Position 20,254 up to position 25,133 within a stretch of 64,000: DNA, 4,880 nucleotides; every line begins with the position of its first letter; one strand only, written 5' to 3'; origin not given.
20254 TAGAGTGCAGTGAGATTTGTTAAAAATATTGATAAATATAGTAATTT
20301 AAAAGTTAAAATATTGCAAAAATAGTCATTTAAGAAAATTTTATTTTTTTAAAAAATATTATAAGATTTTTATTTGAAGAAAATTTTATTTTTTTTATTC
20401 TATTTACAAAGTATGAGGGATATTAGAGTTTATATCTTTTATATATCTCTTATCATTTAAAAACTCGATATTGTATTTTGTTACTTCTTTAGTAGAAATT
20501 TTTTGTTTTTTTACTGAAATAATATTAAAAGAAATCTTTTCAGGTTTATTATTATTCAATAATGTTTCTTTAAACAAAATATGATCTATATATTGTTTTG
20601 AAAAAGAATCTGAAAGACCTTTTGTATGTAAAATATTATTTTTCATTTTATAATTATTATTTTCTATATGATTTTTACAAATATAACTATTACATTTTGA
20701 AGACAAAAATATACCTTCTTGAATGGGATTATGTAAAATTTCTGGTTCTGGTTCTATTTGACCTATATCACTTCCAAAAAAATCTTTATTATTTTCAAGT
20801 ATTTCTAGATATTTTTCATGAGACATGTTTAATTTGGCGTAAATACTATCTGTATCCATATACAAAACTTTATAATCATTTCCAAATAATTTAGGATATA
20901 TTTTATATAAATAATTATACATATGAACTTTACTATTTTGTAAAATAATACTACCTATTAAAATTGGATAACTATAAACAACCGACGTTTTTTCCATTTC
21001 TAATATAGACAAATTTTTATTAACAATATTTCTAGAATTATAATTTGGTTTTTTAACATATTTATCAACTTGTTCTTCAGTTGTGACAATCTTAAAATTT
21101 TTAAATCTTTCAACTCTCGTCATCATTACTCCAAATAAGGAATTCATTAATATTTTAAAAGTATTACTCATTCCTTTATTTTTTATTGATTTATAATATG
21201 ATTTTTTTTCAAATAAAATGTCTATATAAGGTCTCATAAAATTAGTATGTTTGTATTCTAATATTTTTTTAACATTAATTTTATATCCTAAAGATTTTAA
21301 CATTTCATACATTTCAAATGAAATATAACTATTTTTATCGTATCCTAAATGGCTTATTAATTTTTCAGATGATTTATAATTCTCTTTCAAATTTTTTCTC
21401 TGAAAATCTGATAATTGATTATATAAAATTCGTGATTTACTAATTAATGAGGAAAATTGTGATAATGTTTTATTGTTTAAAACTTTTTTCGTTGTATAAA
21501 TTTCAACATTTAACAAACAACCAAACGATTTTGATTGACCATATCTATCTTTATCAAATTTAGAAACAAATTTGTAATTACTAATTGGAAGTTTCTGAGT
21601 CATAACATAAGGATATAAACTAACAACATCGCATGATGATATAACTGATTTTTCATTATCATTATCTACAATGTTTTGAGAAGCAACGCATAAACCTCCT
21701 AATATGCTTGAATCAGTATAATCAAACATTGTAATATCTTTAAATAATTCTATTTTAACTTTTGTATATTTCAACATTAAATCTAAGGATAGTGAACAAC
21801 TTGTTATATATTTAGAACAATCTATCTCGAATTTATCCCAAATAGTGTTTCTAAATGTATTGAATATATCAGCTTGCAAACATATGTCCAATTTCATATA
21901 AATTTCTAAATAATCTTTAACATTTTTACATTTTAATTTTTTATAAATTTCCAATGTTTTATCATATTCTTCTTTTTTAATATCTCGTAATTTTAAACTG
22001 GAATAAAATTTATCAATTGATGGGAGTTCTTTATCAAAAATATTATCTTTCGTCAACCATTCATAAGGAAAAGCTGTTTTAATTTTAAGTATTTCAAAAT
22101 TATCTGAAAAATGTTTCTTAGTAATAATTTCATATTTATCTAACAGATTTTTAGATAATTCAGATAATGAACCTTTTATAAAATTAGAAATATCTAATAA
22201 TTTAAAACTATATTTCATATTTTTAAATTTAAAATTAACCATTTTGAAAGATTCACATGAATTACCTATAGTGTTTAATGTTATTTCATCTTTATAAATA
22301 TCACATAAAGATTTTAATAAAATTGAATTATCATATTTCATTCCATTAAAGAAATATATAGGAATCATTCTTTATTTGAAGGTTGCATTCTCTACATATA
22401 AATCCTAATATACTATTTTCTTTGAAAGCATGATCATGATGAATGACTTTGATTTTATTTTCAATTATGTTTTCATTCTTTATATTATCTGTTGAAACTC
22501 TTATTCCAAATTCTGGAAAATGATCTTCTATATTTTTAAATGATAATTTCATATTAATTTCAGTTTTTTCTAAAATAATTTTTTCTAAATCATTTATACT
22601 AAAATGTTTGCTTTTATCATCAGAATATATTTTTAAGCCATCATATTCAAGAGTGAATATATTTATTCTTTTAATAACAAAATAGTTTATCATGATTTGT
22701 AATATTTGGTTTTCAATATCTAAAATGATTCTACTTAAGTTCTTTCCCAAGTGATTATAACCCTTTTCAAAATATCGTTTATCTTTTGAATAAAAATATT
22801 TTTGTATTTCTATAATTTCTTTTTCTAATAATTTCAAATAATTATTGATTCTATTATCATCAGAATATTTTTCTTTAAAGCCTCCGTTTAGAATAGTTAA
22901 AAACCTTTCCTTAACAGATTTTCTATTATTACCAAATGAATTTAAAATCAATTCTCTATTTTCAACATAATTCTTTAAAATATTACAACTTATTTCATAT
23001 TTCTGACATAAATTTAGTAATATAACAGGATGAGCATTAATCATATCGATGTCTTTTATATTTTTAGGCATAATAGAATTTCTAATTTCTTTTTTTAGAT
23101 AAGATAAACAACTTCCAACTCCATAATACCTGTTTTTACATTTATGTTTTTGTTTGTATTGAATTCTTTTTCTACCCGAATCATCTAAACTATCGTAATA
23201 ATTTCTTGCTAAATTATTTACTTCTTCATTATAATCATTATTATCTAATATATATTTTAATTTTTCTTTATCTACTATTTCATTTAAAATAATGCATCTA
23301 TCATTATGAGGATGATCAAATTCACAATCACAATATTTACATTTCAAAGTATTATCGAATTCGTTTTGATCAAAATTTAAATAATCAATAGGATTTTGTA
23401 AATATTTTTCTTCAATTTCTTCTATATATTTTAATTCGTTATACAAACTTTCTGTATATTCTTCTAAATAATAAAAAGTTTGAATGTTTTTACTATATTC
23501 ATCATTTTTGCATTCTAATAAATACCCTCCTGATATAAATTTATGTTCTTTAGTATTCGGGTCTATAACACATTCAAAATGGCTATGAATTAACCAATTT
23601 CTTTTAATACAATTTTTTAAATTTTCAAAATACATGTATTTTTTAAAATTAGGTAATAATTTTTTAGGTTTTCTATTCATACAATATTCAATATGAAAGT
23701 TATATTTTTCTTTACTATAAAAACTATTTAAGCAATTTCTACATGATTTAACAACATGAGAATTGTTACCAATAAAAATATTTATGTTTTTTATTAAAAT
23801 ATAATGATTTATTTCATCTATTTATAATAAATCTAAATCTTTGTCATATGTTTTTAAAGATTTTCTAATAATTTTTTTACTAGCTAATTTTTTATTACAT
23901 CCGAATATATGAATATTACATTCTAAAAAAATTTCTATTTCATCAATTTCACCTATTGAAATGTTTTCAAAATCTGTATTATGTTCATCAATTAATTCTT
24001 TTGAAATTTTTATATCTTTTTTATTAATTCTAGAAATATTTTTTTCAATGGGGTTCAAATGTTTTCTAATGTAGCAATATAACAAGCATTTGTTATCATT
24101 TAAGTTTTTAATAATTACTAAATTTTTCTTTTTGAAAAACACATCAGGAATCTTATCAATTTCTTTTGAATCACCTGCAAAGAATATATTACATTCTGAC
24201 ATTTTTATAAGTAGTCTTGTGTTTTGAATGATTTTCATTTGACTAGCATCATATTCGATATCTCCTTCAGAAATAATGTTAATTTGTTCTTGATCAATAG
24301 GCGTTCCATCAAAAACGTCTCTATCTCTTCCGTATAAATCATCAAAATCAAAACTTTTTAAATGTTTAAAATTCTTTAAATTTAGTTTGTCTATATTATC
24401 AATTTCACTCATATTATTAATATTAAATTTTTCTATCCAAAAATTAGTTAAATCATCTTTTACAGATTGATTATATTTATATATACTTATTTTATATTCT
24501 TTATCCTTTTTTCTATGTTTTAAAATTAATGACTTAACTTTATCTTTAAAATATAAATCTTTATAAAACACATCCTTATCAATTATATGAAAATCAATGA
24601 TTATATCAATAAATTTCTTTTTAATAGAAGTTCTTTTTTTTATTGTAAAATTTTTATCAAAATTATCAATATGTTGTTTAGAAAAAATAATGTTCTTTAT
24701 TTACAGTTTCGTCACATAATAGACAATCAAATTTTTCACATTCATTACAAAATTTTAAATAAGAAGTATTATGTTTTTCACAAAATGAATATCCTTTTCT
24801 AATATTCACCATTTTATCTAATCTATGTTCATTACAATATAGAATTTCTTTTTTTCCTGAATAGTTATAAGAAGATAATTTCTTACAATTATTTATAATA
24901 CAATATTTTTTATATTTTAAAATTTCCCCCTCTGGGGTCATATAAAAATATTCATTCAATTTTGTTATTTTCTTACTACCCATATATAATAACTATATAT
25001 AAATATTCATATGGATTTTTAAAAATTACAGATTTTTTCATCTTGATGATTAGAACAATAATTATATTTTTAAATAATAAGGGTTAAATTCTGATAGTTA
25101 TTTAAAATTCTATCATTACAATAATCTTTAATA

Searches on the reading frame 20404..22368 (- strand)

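Call 13: search_protein_families(library=pfam, proteins=[window:20404-22368:-], max_evalue=0.01)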
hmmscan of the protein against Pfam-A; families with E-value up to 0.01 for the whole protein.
window:20404-22368:- (654 aa): 1 family
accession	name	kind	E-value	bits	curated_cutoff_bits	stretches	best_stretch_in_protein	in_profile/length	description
PF03175.18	DNA_pol_B_2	-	4.4e-27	95.5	25.8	1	4-488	12-463/468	DNA polymerase type B, organellar and viral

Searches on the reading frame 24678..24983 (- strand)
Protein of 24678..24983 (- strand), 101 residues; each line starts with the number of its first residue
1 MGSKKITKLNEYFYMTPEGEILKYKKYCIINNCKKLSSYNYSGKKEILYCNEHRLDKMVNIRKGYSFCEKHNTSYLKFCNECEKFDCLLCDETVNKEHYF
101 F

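Call 67: search_protein_families(library=pfam, proteins=[window:24678-24983:-], max_evalue=0.05)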
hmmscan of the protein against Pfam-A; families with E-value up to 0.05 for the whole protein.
window:24678-24983:- (101 aa): 1 family
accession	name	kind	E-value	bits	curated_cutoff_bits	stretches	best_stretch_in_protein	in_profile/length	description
PF19114.6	EsV_1_7_cys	-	3.4e-09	36.9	25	1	28-62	1-35/35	EsV-1-7 cysteine-rich motif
